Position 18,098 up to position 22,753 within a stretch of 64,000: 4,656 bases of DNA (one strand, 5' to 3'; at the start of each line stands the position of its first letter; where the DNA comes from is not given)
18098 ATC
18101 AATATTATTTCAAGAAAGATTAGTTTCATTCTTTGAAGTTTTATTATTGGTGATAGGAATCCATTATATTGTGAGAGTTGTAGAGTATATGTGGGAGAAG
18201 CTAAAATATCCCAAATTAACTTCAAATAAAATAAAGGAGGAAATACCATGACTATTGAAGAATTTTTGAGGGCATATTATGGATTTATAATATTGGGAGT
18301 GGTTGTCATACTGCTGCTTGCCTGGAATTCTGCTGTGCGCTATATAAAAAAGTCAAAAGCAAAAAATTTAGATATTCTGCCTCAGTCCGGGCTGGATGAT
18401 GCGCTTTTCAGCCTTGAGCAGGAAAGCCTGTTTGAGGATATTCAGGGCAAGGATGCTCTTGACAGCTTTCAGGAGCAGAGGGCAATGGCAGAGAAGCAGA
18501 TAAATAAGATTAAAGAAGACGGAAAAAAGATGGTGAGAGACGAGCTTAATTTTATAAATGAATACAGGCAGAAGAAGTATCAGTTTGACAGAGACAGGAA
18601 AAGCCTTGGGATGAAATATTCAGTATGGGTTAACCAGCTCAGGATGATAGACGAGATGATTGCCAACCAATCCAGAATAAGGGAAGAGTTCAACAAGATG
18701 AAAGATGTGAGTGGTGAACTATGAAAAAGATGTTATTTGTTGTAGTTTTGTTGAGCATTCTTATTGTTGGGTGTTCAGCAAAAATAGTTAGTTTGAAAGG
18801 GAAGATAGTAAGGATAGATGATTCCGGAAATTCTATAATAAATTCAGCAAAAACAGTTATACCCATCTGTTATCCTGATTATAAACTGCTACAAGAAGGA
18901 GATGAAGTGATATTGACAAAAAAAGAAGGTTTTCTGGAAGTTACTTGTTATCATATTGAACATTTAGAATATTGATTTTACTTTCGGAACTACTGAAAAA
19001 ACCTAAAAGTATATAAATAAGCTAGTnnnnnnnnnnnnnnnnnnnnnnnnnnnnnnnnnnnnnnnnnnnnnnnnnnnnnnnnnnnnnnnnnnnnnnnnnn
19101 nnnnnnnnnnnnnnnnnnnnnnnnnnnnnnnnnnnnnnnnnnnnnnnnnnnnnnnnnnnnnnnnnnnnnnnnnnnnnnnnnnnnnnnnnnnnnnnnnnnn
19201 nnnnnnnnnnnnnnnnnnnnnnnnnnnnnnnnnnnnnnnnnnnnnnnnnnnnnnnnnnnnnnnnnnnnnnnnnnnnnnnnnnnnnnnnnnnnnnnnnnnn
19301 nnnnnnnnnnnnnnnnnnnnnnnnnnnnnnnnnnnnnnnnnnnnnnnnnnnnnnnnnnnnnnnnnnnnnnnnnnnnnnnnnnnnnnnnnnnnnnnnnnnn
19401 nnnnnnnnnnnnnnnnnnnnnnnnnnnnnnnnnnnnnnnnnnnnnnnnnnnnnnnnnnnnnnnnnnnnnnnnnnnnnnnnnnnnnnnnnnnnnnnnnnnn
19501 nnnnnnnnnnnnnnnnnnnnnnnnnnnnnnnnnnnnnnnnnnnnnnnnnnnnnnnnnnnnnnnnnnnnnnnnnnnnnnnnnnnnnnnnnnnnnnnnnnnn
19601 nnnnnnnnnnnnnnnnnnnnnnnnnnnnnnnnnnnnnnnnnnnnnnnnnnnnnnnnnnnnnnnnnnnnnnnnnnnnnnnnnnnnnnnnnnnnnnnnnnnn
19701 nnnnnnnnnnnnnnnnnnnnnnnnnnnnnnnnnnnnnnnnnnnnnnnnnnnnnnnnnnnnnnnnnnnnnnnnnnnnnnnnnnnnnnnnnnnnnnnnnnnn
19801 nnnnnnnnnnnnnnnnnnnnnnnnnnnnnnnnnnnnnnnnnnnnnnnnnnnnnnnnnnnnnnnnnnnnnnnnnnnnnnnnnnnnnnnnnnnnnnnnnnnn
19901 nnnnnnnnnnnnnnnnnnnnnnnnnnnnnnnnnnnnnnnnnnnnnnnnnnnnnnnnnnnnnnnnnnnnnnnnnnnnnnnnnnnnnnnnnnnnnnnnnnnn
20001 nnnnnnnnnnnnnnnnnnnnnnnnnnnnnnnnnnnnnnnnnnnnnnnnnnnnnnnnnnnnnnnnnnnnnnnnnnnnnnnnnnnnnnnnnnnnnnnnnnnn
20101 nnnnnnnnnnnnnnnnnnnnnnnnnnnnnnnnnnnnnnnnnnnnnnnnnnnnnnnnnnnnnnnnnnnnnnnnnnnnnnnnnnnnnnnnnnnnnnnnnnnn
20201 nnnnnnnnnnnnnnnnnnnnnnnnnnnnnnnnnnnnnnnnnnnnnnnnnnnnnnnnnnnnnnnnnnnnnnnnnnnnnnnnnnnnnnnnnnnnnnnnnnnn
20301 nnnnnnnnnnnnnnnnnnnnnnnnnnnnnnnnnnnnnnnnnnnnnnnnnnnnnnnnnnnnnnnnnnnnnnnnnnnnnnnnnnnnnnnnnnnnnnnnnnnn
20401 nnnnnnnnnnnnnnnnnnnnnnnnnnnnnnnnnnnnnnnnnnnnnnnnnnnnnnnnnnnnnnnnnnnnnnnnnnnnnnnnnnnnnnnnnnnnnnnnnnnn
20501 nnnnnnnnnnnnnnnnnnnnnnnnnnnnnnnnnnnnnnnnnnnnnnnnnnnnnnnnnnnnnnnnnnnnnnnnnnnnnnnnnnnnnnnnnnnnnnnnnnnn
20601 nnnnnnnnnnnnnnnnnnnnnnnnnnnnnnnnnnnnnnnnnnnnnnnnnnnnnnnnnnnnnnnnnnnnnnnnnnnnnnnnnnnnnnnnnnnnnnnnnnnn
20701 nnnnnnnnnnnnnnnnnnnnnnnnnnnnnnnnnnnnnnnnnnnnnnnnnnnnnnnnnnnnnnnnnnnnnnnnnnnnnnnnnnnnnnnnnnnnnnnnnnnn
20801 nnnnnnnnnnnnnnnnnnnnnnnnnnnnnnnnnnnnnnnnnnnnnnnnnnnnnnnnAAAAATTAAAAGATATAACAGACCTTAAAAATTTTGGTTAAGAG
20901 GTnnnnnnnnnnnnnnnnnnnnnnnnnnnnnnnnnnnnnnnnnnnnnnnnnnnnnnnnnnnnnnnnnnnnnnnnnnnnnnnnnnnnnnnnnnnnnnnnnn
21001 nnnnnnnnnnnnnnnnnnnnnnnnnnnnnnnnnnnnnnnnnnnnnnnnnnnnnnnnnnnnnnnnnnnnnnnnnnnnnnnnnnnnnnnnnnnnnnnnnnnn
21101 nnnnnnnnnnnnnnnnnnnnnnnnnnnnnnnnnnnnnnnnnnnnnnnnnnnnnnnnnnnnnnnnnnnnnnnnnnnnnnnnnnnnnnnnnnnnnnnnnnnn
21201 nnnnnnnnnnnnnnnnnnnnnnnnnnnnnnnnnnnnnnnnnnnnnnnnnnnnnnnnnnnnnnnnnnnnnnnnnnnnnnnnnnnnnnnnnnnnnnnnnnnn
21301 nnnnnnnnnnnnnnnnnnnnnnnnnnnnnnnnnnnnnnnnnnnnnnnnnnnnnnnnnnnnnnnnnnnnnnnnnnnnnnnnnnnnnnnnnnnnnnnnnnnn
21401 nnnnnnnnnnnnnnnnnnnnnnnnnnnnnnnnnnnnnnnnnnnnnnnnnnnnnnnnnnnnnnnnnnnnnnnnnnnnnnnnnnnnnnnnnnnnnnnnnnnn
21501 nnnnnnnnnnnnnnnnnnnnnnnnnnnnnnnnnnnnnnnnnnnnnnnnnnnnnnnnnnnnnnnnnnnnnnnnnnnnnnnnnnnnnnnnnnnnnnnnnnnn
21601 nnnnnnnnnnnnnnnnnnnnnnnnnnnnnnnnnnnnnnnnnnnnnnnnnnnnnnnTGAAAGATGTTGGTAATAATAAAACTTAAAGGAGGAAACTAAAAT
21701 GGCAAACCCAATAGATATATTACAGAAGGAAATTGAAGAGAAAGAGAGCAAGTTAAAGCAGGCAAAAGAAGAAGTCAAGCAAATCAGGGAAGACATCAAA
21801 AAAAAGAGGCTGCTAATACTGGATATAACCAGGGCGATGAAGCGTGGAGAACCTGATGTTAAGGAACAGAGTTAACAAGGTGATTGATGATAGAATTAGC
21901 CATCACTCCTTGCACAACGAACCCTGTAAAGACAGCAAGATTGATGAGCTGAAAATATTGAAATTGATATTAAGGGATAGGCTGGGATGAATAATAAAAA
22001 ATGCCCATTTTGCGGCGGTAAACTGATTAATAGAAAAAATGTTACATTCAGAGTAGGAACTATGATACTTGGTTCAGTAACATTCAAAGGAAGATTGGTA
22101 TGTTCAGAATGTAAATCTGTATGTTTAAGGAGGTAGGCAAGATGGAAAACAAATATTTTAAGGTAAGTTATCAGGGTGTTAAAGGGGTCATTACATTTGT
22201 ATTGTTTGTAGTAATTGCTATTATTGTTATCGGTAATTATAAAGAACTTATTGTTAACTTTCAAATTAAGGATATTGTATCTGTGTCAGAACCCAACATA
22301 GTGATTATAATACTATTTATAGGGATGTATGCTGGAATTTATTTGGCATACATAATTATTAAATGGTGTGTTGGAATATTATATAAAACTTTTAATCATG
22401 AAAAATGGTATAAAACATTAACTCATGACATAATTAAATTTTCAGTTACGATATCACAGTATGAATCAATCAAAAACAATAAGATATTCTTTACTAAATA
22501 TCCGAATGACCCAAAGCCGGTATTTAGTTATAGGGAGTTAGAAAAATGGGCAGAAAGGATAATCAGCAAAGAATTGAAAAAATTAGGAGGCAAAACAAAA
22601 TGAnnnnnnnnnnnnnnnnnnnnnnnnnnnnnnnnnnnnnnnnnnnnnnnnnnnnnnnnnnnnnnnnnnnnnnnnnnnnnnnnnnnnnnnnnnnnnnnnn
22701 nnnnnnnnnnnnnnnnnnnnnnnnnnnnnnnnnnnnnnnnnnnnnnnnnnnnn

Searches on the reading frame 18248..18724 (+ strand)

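Call 62: search_protein_families(library=pfam, proteins=[window:18248-18724:+], max_evalue=0.05)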
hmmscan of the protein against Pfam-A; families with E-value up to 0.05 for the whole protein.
window:18248-18724:+ (158 aa): 3 families
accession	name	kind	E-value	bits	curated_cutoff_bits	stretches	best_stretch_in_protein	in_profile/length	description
PF17675.6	APG6_N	-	0.0034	18.3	45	1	69-131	67-132/132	Apg6 coiled-coil region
PF24390.1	PRTase-CE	-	0.033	14.5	27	1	18-124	140-220/253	PRTase-CE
PF25714.1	Phage_HCP1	-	0.041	14.8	27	0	93-131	51-89/104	Head completion protein 1, phage connector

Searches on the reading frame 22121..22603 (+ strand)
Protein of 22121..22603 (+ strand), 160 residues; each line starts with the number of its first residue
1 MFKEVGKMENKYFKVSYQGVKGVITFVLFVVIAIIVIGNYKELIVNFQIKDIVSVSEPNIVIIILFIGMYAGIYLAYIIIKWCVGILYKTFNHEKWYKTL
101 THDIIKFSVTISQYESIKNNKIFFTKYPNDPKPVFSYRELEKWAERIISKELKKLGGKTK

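Call 62: search_protein_families(library=pfam, proteins=[window:22121-22603:+], max_evalue=0.05)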
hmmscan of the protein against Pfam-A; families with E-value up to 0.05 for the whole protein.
window:22121-22603:+ (160 aa): 1 family
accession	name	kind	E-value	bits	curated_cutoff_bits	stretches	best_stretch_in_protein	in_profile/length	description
PF09335.16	VTT_dom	-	0.05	14.5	33.9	0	57-102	15-64/123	VTT domain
